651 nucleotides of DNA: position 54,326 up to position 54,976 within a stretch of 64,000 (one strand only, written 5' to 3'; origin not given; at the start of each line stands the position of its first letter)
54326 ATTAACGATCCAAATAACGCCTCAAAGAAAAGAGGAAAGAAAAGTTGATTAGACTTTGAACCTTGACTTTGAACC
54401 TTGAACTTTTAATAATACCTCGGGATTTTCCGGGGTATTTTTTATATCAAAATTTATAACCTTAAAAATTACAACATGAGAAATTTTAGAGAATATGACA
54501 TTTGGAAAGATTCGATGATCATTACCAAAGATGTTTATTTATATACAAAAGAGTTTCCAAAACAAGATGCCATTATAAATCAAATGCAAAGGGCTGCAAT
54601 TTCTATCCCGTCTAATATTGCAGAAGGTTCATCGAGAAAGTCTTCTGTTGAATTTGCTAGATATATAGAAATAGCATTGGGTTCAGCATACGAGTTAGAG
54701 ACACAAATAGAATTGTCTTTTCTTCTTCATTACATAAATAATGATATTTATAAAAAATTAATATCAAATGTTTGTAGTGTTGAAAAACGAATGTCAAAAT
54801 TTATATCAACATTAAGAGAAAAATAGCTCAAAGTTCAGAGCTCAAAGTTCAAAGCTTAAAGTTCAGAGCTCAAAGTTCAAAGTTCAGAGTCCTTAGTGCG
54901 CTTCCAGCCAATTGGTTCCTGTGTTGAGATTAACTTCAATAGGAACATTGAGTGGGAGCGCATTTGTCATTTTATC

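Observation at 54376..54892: Third four-helix-bundle cassette between topA and polA, with GTTCARA heptad arms enclosing a terminator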

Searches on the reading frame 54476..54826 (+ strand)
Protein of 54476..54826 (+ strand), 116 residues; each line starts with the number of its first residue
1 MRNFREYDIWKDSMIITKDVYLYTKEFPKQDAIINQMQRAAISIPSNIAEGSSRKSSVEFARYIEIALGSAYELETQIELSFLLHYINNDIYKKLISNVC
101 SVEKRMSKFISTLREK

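Call 5: search_protein_families(library=pfam, proteins=[window:54476-54826:+], max_evalue=0.01)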
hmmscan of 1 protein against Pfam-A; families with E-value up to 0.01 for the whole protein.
window:54476-54826:+ (116 aa): 1 family
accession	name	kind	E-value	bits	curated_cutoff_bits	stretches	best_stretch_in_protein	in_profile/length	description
PF05635.17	23S_rRNA_IVP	-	1.8e-30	105.8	33.8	1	6-107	2-105/106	23S rRNA-intervening sequence protein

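Call 6: search_protein_families(library=ncbifam, proteins=[window:54476-54826:+], max_evalue=0.01)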
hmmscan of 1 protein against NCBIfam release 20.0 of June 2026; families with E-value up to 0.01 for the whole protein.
window:54476-54826:+ (116 aa): 3 families
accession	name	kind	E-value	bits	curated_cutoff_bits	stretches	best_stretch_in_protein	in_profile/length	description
TIGR02436.1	TIGR02436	subfamily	3.3e-28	98.1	24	1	9-113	1-108/109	four helix bundle protein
NF008911.0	PRK12275.1-2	subfamily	2.3e-26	92.6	137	1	1-115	1-117/118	hypothetical protein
NF008912.0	PRK12275.1-6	subfamily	5.5e-24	84.5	124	1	3-114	2-112/117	hypothetical protein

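Call 30: find_related_loci(query=A1, collection=metagenome_contigs, flank=3000)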
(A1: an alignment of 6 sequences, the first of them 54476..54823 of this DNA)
Query A1 (116 aa) in metagenome_contigs; peptide patterns used: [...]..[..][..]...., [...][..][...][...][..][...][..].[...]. (x = any residue, [..] = any of these).
600 stretches matched a pattern (row limit reached: there are more); 581 encode a relative of the query (tblastn E <= 1e-3); the best 80 are kept; 80 distinct loci.
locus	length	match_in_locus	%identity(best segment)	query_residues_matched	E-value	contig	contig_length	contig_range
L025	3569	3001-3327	52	1-107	6e-33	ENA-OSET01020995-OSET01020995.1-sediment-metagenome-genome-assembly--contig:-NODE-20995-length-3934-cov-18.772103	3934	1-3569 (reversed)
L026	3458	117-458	46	1-116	1e-32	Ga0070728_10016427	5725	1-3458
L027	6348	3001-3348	46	1-114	6e-32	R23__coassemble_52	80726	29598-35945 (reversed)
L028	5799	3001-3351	44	1-115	4e-31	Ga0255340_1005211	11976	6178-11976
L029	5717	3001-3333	44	1-109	1e-30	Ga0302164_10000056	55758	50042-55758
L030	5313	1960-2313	47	1-116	1e-30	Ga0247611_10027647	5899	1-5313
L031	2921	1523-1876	46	1-116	4e-30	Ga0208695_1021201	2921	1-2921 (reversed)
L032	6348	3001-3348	47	1-114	1e-31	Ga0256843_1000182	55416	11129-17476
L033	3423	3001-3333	43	1-109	4e-30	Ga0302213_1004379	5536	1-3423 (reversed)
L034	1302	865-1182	50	1-107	3e-30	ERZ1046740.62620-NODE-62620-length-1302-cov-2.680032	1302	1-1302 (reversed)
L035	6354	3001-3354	44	1-116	2e-29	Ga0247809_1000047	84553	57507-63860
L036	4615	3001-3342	45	1-116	1e-29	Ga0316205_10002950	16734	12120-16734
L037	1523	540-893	42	1-116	5e-29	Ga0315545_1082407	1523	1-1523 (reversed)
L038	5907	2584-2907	40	1-106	2e-28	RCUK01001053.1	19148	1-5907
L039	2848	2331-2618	50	2-95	1e-28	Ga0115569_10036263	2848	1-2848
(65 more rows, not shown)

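Call 31: find_homologous_proteins(query=window:54476-54823:+, max_evalue=0.00001)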
Query window:54476-54823:+ (116 aa): 4732 proteins with E <= 0.00001 among 4759 candidates; the best 120 are listed.
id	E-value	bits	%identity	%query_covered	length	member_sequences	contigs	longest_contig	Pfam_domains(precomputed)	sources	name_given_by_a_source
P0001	4.7e-66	237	97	100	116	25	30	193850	PF05635.18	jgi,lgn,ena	jgi:four helix bundle protein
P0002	1.3e-47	178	69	100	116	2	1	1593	PF05635.18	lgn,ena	-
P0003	3.9e-43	164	68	99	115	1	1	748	PF05635.18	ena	-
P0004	4.3e-43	163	68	98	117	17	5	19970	PF05635.18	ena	-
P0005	9.9e-43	162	66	100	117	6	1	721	PF05635.18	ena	-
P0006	2.0e-42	161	66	100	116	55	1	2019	PF05635.18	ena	-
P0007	2.3e-42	161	69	97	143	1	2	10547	PF05635.18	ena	-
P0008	2.3e-42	161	67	100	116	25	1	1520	PF05635.18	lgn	-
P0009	2.6e-42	161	68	100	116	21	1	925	PF05635.18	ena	-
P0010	3.3e-42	161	65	98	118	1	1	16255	PF05635.18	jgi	-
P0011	4.4e-42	160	66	100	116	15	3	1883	PF05635.18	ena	-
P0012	5.5e-42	160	67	100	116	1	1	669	PF05635.18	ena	-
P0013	5.8e-42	160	68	98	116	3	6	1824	PF05635.18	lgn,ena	-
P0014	2.0e-41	158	63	98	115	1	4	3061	PF05635.18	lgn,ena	-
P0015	2.0e-41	158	65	98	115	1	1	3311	PF05635.18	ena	-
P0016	2.7e-41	158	65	98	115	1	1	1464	PF05635.18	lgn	-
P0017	2.7e-41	158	66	98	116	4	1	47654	PF05635.18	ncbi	-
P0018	3.2e-41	157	65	98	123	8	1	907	PF05635.18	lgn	-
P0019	4.2e-41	157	66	98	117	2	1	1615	PF05635.18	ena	-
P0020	4.4e-41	157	65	100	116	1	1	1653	PF05635.18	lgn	-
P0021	4.7e-41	157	67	98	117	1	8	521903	PF05635.18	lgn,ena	-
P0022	5.3e-41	157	63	100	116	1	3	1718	PF05635.18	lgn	-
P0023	7.0e-41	156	66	100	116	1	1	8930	PF05635.18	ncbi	-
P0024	7.6e-41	156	66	100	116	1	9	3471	PF05635.18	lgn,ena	-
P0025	8.9e-41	156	66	98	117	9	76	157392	PF05635.18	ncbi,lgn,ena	-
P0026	8.9e-41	156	67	98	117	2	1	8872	PF05635.18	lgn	-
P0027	9.6e-41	156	66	98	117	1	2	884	PF05635.18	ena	-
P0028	1.5e-40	155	66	100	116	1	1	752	PF05635.18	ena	-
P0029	1.9e-40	155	65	100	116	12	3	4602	PF05635.18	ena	-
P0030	2.1e-40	155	65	100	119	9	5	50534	PF05635.18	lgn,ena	-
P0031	4.8e-40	154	64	100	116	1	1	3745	PF05635.18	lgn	-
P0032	6.8e-40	153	62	100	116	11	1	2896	PF05635.18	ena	-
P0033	1.0e-39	153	62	100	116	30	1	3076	PF05635.18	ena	-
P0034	1.3e-39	152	62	100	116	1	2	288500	PF05635.18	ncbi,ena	-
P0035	1.6e-39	152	62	100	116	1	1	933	PF05635.18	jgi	jgi:four helix bundle protein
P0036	4.8e-39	150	59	99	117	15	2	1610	PF05635.18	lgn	-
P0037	1.4e-37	146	62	100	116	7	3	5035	PF05635.18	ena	-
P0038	1.7e-37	146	63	98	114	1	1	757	PF05635.18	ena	-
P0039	1.8e-37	145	60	100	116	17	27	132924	PF05635.18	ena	-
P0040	8.7e-37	143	59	100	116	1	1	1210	PF05635.18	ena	-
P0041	1.6e-36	142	57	99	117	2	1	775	PF05635.18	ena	-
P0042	1.7e-35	139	66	89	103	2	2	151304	PF05635.18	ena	-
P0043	1.8e-35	139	66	89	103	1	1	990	PF05635.18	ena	-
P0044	3.1e-35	138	55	100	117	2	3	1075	PF05635.18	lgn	-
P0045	1.1e-34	136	66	89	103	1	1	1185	PF05635.18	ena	-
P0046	1.7e-34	136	72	76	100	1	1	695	PF05635.18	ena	-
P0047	3.2e-34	135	66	89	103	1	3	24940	PF05635.18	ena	-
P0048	1.7e-33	133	54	98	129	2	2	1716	PF05635.18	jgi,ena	jgi:four helix bundle protein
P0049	3.5e-33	132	61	100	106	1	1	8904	PF05635.18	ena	-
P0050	3.5e-33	132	62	89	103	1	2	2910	PF05635.18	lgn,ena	-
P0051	4.5e-33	131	64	89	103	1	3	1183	PF05635.18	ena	-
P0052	9.8e-33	130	63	89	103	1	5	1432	PF05635.18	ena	-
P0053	4.9e-32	128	64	87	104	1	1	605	PF05635.18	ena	-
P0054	1.1e-31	127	53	98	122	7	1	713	PF22296.3,PF05635.18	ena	-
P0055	1.7e-31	126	68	82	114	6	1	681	PF05635.18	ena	-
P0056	2.4e-31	126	53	98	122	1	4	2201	PF22296.3,PF05635.18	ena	-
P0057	3.2e-31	125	53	98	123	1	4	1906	PF05635.18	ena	-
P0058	1.2e-30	123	53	98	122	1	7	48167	PF22296.3,PF05635.18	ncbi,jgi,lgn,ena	jgi:four helix bundle protein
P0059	1.3e-30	123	53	98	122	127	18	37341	PF22296.3,PF05635.18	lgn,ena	-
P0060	2.3e-30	123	52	98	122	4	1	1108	PF22296.3,PF05635.18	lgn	-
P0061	3.2e-30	122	52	98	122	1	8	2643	PF22296.3,PF05635.18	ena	-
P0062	3.5e-30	122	53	100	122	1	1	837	PF22296.3,PF05635.18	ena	-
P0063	3.8e-30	122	53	98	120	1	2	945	PF22296.3,PF05635.18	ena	-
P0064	4.0e-30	122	51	98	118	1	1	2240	PF05635.18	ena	-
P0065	5.4e-30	121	52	99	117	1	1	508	PF22296.3,PF05635.18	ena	-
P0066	5.9e-30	121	50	98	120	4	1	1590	PF22296.3,PF05635.18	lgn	-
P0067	6.4e-30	121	66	79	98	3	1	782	PF05635.18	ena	-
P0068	9.6e-30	121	49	98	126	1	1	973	PF05635.18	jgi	-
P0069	1.0e-29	120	52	98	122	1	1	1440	PF22296.3,PF05635.18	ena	-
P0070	1.6e-29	120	48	98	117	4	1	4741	PF05635.18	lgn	-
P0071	3.6e-29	119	49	98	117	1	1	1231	PF05635.18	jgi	jgi:four helix bundle protein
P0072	4.4e-29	118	55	100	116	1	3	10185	PF05635.18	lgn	-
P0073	7.3e-29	118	53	99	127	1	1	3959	PF05635.18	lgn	-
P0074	8.3e-29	118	55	100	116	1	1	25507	PF05635.18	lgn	-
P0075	8.3e-29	118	51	99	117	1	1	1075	PF22296.3,PF05635.18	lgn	-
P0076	8.7e-29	118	50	100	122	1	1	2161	PF22296.3,PF05635.18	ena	-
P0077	1.1e-28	117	50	98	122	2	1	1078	PF05635.18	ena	-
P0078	1.2e-28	117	50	97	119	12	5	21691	PF05635.18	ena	-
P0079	2.1e-28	116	50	99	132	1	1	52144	PF05635.18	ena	-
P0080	2.4e-28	116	51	99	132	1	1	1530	PF05635.18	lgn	-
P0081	2.4e-28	116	50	92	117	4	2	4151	PF05635.18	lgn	-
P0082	2.6e-28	116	52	98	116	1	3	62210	PF05635.18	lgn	-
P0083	3.0e-28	116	51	98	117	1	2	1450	PF05635.18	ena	-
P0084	3.9e-28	115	49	98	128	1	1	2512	PF22296.3,PF05635.18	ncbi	-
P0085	4.1e-28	115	50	99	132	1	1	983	PF05635.18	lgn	-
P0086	4.4e-28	115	50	98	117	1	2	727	PF05635.18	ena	-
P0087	5.2e-28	115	50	99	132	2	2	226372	PF05635.18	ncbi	-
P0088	5.3e-28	115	51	100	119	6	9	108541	PF05635.18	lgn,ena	-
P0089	5.6e-28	115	48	98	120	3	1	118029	PF05635.18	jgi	-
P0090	6.4e-28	115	52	98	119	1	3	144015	PF05635.18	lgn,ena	-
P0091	6.6e-28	115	52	97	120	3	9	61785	PF05635.18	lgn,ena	-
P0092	6.7e-28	115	49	98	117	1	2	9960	PF05635.18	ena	-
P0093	7.1e-28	115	59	89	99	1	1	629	PF05635.18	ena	-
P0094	7.5e-28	115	48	98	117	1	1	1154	PF05635.18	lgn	-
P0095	8.0e-28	114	50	97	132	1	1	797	PF05635.18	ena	-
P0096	8.1e-28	114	52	98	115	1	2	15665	PF05635.18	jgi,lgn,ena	jgi:four helix bundle protein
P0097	8.7e-28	114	48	95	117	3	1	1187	PF05635.18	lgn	-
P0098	9.1e-28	114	50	100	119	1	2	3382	PF22296.3,PF05635.18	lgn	-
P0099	9.3e-28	114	50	100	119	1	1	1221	PF22296.3,PF05635.18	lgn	-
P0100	9.4e-28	114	55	98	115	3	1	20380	PF05635.18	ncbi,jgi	jgi:four helix bundle protein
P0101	1.1e-27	114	49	98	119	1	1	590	PF22296.3,PF05635.18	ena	-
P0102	1.1e-27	114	48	97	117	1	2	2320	PF22296.3,PF05635.18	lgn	-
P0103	1.1e-27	114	51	97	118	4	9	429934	PF05635.18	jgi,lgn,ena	-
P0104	1.4e-27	114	50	100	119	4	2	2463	PF05635.18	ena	-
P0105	1.6e-27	113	50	100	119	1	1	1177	PF22296.3,PF05635.18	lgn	-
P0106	1.9e-27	113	48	98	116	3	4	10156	PF05635.18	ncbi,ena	-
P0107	2.0e-27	113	46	97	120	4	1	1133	PF05635.18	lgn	-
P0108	2.2e-27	113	48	100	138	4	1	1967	PF05635.18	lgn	-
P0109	2.5e-27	113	50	98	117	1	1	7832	PF22296.3,PF05635.18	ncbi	-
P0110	3.3e-27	112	49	99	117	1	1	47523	PF22296.3,PF05635.18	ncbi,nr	ncbi:MAG: four helix bundle protein [Bacteroidales bacterium]|nr:four helix bundle protein [Bacteroi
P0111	3.3e-27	112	52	99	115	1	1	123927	PF05635.18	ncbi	-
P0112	3.4e-27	112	52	100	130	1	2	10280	PF05635.18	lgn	-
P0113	3.6e-27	112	50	98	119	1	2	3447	PF05635.18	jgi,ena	-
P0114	4.5e-27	112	52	94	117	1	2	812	PF22296.3,PF05635.18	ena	-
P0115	5.0e-27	112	47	100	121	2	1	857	PF05635.18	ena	-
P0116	5.0e-27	112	46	99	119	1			PF05635.18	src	-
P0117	5.1e-27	112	52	92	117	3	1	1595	PF22296.3,PF05635.18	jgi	-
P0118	5.2e-27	112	54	92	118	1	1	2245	PF22296.3,PF05635.18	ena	-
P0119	5.5e-27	112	44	97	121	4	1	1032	PF05635.18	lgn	-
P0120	5.7e-27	112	53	97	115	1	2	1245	PF05635.18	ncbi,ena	-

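Call 42: search_solved_structures(query=window:54476-54823:+, max_evalue=0.01)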
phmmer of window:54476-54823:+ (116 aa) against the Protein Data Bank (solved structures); distinct sequences matched with E-value up to 0.01: 2.
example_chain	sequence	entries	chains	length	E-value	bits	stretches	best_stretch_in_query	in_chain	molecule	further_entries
2gsc_A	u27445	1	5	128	3.5e-19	72.1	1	5-114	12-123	Putative uncharacterized protein XCC0516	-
2rld_A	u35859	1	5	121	6.9e-06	29.4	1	20-114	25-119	Uncharacterized protein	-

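Call 45: find_encoding_contigs(protein=P0001, flank=3000, max_places=10)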
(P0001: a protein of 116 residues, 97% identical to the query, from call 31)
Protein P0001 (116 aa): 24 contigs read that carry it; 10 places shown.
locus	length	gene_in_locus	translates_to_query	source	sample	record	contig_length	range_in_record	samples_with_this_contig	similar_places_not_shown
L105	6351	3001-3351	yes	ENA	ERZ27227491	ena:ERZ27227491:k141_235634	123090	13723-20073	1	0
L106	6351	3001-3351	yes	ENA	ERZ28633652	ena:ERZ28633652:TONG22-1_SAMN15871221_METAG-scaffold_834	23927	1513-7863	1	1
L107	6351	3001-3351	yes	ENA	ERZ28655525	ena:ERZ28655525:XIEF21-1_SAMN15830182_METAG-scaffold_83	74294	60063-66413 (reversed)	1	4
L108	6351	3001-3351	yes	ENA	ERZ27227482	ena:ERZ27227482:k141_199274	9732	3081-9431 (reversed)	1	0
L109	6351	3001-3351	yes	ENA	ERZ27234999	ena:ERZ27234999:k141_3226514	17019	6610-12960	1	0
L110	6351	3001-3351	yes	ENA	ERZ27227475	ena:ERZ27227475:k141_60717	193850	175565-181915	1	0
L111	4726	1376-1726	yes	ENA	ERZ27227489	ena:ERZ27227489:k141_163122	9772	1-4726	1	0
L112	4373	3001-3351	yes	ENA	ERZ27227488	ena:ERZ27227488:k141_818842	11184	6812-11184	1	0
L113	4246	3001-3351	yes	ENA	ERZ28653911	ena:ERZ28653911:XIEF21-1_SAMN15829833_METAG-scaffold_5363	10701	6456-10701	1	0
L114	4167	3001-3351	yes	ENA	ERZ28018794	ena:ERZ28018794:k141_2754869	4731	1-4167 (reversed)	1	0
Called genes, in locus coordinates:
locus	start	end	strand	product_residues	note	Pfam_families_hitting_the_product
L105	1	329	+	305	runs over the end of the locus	PF07670:Gate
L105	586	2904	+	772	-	PF01751:Toprim, PF01131:Topoisom_bac, PF13368:Toprim_C_rpt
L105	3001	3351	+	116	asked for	PF05635:23S_rRNA_IVP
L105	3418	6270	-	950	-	PF02739:5_3_exonuc_N, PF01367:5_3_exonuc, PF01612:DNA_pol_A_exo1, PF22619:DNA_polI_exo1 (weak), PF00476:DNA_pol_A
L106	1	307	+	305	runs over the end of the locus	PF07670:Gate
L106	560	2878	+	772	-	PF01751:Toprim, PF01131:Topoisom_bac, PF13368:Toprim_C_rpt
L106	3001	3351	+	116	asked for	PF05635:23S_rRNA_IVP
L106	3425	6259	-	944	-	PF02739:5_3_exonuc_N, PF01367:5_3_exonuc, PF01612:DNA_pol_A_exo1, PF22619:DNA_polI_exo1 (weak), PF00476:DNA_pol_A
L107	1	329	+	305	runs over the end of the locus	PF07670:Gate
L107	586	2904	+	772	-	PF01751:Toprim, PF01131:Topoisom_bac, PF13368:Toprim_C_rpt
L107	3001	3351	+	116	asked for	PF05635:23S_rRNA_IVP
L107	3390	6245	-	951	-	PF02739:5_3_exonuc_N, PF01367:5_3_exonuc, PF01612:DNA_pol_A_exo1, PF22619:DNA_polI_exo1 (weak), PF00476:DNA_pol_A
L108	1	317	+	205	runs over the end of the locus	?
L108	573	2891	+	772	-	PF01751:Toprim, PF01131:Topoisom_bac, PF13368:Toprim_C_rpt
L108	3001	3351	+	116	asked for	PF05635:23S_rRNA_IVP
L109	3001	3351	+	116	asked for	PF05635:23S_rRNA_IVP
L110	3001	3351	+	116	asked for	PF05635:23S_rRNA_IVP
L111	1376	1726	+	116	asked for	PF05635:23S_rRNA_IVP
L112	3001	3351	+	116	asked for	PF05635:23S_rRNA_IVP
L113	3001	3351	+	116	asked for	PF05635:23S_rRNA_IVP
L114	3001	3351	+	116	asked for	PF05635:23S_rRNA_IVP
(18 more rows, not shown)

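Call 46: find_encoding_contigs(protein=P0025, flank=3000, max_places=10)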
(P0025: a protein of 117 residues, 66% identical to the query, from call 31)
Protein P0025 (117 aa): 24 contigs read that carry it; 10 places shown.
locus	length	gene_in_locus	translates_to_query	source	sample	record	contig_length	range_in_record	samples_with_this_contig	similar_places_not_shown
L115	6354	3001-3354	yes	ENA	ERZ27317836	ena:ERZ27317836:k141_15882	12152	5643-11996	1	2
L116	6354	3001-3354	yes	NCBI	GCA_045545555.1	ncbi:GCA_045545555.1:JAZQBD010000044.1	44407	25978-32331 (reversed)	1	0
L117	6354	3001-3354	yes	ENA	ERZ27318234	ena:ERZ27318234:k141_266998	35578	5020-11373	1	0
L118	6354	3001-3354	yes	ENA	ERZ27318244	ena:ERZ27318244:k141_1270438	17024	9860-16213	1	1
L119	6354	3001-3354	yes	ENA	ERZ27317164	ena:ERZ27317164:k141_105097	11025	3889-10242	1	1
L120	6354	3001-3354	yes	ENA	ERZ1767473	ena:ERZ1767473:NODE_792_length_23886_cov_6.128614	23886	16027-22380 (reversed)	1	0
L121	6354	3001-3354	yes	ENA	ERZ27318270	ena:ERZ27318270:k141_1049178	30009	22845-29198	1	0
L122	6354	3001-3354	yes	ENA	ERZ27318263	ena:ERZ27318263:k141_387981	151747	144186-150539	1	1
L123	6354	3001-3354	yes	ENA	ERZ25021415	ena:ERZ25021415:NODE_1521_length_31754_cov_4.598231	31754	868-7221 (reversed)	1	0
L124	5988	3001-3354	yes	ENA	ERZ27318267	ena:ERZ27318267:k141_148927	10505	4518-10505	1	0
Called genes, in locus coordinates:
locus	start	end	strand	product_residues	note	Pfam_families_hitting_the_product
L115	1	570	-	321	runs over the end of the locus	PF01408:GFO_IDH_MocA, PF02894:GFO_IDH_MocA_C, PF22725:GFO_IDH_MocA_C3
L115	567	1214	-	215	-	PF25084:LbH_EIF2B, PF00132:Hexapep, PF14602:Hexapep_2 (weak), PF25087:GMPPB_C (weak), PF00132:Hexapep, PF14602:Hexapep_2 (weak)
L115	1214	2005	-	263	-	PF01182:Glucosamine_iso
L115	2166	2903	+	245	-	PF00814:TsaD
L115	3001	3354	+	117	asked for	PF05635:23S_rRNA_IVP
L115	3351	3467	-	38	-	-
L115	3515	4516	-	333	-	PF02729:OTCace_N, PF00185:OTCace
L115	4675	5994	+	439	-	PF09028:Mac-1 (weak)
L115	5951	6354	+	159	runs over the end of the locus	PF20558:DUF6769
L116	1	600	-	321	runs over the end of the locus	PF01408:GFO_IDH_MocA, PF02894:GFO_IDH_MocA_C, PF22725:GFO_IDH_MocA_C3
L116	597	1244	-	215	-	PF25084:LbH_EIF2B, PF00132:Hexapep, PF14602:Hexapep_2 (weak), PF25087:GMPPB_C (weak), PF00132:Hexapep (weak), PF14602:Hexapep_2 (weak)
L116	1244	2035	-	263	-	PF01182:Glucosamine_iso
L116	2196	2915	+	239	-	PF00814:TsaD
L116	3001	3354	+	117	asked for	PF05635:23S_rRNA_IVP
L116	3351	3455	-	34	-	-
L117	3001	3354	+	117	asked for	PF05635:23S_rRNA_IVP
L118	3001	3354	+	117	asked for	PF05635:23S_rRNA_IVP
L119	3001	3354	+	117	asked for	PF05635:23S_rRNA_IVP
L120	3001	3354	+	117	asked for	PF05635:23S_rRNA_IVP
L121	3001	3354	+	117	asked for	PF05635:23S_rRNA_IVP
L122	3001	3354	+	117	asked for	PF05635:23S_rRNA_IVP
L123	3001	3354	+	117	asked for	PF05635:23S_rRNA_IVP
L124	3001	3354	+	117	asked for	PF05635:23S_rRNA_IVP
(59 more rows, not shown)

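Call 62: search_solved_structures(query=window:54476-54823:+, max_evalue=0.01, show_alignments=2)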
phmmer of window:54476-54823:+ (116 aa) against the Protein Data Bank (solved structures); distinct sequences matched with E-value up to 0.01: 2.
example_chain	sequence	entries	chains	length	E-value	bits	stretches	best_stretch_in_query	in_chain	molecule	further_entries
2gsc_A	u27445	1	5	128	3.5e-19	72.1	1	5-114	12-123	Putative uncharacterized protein XCC0516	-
2rld_A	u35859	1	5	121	6.9e-06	29.4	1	20-114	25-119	Uncharacterized protein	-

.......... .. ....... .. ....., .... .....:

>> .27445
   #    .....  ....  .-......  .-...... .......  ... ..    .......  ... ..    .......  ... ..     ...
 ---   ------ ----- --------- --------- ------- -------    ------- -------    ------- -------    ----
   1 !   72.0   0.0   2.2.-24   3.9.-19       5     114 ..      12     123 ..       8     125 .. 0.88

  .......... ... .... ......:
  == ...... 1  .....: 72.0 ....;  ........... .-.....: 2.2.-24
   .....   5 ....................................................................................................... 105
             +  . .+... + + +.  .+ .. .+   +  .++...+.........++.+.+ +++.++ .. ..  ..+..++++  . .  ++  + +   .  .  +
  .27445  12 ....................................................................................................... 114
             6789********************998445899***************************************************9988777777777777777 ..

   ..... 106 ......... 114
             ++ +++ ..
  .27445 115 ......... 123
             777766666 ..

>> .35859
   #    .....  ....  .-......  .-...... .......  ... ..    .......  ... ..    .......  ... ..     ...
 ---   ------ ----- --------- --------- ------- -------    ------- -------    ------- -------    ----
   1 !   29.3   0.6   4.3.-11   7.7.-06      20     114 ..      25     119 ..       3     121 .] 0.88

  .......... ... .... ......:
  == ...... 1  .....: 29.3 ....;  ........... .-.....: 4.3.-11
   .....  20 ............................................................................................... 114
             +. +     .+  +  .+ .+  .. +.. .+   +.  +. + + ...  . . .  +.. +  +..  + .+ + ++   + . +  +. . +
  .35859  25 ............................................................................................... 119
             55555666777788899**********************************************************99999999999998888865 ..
